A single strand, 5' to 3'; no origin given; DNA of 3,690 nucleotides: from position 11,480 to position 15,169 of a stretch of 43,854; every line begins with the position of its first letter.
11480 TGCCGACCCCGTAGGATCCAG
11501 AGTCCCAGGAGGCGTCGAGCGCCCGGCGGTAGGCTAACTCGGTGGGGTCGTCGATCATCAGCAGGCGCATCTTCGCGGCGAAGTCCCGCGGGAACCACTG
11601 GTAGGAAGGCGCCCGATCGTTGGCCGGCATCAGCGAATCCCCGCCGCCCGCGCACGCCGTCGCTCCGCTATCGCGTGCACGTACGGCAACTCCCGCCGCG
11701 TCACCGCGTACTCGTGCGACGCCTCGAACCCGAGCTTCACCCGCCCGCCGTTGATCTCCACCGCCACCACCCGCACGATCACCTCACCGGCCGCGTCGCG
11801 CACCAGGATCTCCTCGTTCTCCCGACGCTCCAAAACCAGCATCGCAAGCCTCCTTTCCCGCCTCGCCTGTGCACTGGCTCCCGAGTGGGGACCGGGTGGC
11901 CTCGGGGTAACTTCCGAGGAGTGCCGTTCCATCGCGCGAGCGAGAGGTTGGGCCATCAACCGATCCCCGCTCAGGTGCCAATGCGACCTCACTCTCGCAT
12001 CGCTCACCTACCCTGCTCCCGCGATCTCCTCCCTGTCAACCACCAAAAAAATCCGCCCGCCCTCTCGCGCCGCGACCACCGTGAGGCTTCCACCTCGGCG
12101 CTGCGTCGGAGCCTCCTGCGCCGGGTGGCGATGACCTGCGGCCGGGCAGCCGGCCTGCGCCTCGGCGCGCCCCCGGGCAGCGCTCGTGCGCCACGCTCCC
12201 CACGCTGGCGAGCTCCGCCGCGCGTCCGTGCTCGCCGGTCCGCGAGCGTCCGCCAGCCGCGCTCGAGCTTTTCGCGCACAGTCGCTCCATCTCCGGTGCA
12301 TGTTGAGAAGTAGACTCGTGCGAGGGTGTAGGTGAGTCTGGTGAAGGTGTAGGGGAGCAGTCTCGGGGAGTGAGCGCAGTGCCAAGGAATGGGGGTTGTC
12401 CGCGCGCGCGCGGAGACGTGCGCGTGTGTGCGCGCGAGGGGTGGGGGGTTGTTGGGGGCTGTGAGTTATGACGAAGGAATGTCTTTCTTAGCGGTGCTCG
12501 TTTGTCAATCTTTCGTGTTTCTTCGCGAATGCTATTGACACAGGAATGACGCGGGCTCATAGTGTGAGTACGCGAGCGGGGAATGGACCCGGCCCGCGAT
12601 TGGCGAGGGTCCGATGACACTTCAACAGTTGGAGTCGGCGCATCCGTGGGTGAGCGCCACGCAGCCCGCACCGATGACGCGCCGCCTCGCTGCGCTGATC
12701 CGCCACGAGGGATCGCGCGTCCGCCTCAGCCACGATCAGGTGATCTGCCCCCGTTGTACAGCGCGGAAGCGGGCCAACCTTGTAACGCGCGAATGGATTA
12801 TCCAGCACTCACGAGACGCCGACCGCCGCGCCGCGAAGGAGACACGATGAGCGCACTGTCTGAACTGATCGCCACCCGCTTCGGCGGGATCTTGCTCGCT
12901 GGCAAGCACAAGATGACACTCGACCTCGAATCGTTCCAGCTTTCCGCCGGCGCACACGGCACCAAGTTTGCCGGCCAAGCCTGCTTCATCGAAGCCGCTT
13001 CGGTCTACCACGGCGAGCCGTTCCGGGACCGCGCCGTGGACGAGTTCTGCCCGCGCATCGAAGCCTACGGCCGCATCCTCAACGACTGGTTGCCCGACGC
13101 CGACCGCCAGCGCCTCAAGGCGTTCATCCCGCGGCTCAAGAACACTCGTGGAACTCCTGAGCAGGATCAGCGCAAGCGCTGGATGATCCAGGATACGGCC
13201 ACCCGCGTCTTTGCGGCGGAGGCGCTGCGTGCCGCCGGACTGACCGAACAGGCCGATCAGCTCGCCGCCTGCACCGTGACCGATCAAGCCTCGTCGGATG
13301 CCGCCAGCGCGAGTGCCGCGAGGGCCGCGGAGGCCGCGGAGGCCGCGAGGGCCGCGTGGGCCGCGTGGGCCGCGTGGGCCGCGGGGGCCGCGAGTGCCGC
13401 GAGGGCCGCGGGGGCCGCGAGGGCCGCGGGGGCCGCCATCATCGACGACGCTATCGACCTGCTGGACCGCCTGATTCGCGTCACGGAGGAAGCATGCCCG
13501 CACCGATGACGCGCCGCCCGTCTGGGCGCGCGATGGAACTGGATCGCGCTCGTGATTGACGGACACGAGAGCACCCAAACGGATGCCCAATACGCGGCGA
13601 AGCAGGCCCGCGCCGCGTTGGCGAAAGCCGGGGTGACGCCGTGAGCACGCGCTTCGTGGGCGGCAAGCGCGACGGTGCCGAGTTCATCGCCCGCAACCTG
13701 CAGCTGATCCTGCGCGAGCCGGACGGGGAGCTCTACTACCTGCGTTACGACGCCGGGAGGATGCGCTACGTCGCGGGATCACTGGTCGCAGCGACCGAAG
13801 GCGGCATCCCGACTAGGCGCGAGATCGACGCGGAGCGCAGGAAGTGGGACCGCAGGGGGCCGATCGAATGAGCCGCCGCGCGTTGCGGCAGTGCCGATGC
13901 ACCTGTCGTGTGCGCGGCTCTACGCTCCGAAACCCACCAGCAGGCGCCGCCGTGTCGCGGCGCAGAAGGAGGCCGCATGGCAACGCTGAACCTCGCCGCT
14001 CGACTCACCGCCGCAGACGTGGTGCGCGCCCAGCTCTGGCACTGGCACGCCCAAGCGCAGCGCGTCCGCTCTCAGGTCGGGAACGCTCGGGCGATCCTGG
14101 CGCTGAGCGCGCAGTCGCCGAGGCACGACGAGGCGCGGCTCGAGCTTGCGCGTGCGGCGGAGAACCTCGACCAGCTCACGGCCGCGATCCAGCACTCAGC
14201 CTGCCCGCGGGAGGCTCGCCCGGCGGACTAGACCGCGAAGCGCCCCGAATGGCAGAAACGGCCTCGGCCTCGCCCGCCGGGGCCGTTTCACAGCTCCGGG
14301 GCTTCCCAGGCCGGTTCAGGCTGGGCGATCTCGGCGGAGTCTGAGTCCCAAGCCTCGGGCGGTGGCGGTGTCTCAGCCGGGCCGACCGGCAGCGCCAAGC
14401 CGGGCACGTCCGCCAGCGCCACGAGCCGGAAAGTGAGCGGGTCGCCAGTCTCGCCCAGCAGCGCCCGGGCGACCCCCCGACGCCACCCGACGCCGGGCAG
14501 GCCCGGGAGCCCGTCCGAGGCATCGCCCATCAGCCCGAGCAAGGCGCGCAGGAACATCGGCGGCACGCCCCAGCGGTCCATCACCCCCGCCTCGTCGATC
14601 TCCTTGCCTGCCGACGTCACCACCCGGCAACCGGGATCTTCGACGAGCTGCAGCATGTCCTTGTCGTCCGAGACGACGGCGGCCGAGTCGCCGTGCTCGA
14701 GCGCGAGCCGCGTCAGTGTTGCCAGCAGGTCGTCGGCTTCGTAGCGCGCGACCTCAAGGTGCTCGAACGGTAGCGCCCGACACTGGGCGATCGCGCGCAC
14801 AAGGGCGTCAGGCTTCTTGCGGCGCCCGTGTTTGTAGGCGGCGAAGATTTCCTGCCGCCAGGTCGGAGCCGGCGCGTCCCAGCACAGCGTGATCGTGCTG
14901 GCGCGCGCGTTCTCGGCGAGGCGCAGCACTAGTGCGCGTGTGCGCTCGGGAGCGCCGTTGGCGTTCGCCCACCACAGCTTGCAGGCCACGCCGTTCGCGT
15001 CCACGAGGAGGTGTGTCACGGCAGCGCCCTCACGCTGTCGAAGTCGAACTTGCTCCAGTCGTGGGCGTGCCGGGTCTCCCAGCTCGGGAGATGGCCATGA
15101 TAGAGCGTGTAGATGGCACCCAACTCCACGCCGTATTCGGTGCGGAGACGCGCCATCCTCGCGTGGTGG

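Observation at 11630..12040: Phage-encoded CsrA homolog as the first gene of the replication operon, with GGA-containing leader structures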

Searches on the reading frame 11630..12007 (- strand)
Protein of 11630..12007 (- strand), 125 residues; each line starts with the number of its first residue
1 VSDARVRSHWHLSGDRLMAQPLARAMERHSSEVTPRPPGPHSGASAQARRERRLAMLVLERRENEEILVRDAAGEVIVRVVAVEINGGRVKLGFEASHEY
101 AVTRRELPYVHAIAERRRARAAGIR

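Call 3: search_protein_families(library=pfam, proteins=[window:11630-12007:-], max_evalue=1)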
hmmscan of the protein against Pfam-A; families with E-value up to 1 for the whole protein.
window:11630-12007:- (125 aa): 2 families
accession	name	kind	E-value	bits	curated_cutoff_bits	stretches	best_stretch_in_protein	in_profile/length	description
PF02599.21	CsrA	-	1.7e-10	41.1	27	1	56-107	1-47/53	Global regulator protein family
PF11804.13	DUF3325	-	0.19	12.3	26.8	1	22-42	14-34/101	Protein of unknown function (DUF3325)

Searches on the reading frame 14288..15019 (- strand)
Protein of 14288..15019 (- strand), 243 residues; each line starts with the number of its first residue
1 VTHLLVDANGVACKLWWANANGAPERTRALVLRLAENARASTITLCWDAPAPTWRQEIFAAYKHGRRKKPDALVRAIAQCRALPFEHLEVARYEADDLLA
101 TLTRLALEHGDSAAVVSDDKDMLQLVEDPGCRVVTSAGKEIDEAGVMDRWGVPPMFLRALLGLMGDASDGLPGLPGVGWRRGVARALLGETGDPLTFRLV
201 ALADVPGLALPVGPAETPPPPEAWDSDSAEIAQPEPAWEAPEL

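Call 50: search_protein_families(library=phrogs, proteins=[window:14288-15019:-], max_evalue=0.00001)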
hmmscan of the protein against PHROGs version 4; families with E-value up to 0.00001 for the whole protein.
window:14288-15019:- (243 aa): 1 family
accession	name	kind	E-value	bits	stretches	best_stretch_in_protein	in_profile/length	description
phrog_107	-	DNA, RNA and nucleotide metabolism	1.9e-23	84.4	1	2-186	120-316/542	exonuclease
